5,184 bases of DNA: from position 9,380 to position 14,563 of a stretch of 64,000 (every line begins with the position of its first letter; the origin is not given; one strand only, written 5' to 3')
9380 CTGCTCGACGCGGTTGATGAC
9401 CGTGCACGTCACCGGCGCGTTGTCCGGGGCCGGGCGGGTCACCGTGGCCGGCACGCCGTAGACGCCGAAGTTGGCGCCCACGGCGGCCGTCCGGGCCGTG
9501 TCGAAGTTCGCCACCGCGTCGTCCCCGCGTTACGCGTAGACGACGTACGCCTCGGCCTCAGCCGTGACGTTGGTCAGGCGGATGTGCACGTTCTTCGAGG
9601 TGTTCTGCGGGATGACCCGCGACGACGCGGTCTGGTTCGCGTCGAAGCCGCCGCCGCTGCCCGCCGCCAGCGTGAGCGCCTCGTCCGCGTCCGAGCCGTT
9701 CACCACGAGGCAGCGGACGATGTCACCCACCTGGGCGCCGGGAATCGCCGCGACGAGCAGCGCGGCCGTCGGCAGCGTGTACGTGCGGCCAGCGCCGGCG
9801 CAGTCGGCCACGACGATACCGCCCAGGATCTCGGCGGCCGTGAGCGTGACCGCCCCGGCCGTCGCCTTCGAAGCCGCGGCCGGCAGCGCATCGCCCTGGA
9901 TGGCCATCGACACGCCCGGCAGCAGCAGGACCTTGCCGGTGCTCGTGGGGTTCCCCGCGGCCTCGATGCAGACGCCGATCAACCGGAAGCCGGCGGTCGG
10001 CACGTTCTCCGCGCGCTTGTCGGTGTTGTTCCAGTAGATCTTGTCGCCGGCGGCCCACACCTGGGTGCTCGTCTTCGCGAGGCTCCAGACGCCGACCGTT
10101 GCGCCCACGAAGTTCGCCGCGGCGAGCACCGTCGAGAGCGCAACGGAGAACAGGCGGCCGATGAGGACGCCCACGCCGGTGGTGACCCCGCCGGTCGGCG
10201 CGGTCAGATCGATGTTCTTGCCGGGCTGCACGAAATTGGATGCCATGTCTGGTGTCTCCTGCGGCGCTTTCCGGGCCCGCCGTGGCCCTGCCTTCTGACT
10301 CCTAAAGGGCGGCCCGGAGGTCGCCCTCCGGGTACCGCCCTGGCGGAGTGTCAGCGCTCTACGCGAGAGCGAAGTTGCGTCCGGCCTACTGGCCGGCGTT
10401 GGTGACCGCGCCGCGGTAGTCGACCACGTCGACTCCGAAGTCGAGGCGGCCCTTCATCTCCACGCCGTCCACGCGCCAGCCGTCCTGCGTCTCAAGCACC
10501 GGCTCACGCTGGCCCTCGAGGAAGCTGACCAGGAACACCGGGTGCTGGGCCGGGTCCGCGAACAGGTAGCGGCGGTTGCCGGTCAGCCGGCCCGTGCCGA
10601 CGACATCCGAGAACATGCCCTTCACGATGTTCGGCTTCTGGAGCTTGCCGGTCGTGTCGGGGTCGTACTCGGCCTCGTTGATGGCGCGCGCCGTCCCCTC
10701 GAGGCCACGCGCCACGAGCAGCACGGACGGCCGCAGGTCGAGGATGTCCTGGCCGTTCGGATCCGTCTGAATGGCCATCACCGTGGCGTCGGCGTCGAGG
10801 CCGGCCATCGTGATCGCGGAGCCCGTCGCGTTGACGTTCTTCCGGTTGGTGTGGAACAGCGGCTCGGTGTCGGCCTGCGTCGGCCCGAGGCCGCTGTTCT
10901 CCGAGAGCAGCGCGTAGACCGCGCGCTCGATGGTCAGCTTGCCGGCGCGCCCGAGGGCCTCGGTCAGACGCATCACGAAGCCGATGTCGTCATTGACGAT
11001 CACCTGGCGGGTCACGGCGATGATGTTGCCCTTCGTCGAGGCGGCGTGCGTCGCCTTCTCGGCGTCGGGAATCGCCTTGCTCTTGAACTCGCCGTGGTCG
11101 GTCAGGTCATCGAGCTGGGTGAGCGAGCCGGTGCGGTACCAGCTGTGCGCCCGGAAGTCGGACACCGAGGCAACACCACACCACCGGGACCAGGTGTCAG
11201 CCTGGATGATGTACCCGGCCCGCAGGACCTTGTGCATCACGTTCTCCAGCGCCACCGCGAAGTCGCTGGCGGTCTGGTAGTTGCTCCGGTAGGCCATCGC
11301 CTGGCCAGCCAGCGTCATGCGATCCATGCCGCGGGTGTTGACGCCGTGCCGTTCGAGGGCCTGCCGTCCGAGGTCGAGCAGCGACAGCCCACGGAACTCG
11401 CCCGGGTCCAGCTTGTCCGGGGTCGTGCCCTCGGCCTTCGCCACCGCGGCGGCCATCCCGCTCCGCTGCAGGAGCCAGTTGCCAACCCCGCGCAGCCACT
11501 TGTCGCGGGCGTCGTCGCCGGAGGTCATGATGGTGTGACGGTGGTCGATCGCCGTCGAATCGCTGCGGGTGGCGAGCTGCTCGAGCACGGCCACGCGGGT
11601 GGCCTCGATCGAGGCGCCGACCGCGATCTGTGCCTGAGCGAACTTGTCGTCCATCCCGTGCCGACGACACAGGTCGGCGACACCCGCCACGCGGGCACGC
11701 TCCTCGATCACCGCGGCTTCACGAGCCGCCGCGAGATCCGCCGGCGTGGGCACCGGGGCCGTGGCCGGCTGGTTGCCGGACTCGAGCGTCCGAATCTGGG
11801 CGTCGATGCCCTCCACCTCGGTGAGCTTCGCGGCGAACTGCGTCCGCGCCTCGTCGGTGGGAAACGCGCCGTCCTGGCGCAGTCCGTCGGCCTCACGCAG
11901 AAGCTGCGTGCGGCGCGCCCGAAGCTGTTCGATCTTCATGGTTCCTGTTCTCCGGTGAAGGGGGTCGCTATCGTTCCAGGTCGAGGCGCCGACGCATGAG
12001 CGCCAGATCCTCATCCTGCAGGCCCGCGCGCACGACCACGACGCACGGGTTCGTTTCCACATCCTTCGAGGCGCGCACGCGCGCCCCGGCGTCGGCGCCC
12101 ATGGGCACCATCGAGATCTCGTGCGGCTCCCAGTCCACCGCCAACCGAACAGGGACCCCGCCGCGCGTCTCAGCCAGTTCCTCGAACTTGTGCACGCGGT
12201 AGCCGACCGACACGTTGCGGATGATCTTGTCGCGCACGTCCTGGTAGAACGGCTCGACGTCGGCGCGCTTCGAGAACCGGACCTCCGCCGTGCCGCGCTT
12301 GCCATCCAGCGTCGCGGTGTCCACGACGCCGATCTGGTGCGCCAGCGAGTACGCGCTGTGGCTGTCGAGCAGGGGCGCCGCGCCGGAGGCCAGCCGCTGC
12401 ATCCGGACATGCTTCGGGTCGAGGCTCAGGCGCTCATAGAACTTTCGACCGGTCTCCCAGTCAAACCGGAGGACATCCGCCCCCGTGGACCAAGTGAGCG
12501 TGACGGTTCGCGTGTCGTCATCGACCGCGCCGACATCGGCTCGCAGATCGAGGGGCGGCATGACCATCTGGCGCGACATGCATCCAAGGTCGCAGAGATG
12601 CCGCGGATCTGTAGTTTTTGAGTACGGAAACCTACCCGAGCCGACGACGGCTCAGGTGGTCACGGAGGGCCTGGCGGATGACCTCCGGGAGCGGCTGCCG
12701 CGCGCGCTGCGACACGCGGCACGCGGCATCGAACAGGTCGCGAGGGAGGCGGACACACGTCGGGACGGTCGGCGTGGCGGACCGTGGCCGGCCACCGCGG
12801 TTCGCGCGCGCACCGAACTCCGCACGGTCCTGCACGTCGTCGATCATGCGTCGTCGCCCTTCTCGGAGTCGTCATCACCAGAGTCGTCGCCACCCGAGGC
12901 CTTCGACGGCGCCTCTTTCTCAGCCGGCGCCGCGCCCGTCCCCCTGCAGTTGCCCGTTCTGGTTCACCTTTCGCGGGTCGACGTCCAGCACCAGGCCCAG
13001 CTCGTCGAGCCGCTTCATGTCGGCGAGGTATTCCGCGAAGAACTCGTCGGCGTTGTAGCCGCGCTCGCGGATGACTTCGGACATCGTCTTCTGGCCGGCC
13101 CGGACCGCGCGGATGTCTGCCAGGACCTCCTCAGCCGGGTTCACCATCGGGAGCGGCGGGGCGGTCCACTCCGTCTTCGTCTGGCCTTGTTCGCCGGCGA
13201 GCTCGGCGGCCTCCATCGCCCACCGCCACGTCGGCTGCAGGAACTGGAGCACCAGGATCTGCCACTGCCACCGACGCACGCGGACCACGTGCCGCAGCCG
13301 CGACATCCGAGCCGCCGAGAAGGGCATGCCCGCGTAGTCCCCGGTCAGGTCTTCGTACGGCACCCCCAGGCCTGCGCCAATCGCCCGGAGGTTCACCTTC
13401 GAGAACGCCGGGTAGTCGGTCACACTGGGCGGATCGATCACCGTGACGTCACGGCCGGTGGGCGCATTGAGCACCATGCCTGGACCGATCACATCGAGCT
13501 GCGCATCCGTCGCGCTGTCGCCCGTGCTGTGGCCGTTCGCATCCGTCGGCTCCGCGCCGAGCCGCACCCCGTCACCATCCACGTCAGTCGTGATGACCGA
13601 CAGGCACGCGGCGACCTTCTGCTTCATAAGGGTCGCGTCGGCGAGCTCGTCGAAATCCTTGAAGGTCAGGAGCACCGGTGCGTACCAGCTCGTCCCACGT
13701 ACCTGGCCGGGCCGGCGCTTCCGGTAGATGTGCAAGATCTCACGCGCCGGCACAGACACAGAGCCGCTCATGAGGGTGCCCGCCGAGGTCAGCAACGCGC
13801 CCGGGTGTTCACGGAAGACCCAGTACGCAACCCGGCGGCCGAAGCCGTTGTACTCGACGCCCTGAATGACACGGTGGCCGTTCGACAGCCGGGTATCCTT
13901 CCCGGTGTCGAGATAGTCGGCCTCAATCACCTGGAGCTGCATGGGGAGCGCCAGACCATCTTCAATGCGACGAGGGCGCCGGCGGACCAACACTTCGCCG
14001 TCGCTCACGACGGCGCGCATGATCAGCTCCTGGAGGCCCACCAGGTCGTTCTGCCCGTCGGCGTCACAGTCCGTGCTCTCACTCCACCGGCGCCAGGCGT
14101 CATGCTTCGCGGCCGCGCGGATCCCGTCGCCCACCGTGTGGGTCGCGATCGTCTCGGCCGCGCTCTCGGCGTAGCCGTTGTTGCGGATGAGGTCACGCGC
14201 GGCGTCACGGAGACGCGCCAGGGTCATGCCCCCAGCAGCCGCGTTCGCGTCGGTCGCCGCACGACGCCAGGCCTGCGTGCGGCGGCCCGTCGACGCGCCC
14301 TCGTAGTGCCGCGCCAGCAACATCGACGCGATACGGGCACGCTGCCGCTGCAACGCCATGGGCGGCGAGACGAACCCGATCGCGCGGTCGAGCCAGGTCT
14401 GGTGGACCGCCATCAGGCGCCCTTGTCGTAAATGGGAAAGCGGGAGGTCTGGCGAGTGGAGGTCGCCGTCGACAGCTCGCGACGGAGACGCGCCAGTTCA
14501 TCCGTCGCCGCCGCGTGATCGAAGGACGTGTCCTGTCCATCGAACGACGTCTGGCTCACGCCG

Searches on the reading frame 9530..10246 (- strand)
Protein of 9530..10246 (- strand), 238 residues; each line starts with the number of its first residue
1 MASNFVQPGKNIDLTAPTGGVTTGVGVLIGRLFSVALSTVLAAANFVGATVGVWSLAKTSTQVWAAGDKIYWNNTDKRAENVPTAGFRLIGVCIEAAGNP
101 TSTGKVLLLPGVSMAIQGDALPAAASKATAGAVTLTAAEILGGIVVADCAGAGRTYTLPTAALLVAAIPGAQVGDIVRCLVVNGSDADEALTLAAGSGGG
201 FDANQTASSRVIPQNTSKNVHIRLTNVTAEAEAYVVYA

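Call 59: search_protein_families(library=phrogs, max_evalue=0.00001, proteins=[window:9530-10246:-])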
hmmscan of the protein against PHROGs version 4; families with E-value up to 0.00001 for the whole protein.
window:9530-10246:- (238 aa): 2 families
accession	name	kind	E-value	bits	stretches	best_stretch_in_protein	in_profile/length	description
phrog_122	-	head and packaging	7.8e-27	94.5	1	1-108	1-107/109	head decoration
phrog_673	-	head and packaging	1.2e-15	59.2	1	87-237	106-253/260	head scaffolding protein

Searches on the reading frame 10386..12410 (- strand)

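Call 59: search_protein_families(library=phrogs, max_evalue=0.00001, proteins=[window:10386-12410:-])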
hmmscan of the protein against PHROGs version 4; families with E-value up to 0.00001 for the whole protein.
window:10386-12410:- (674 aa): 4 families
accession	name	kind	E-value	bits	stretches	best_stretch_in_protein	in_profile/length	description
phrog_4523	-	head and packaging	5.9e-115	386.4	1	200-674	202-644/644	major head and protease protein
phrog_133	-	head and packaging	2e-81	275.5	1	213-673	227-667/668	head maturation protease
phrog_29592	-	unknown function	6.7e-31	108.3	1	362-671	574-888/893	-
phrog_26519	-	unknown function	4.7e-16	60.1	1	485-670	8-189/192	-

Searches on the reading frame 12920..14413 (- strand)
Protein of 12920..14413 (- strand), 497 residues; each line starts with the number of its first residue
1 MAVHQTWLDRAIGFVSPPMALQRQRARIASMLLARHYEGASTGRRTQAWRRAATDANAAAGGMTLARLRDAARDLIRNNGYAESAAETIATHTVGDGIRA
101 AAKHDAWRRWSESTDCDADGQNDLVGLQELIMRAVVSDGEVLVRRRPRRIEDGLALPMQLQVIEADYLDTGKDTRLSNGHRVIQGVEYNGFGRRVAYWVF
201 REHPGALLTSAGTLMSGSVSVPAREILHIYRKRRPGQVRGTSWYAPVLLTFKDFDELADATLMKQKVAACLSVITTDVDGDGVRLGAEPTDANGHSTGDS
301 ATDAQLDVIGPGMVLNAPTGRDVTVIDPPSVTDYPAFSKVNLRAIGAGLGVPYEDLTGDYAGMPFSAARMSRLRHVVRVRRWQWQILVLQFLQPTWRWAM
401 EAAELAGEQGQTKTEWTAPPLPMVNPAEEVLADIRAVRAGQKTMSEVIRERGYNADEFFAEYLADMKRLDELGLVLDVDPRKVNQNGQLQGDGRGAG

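Call 59: search_protein_families(library=phrogs, max_evalue=0.00001, proteins=[window:12920-14413:-])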
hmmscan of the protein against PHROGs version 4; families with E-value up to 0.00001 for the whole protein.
window:12920-14413:- (497 aa): 2 families
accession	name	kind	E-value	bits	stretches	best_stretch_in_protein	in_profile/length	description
phrog_21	-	head and packaging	3.3e-89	301.2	1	5-490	8-518/1362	portal protein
phrog_537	-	head and packaging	5.4e-31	108.6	1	302-490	21-220/233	portal protein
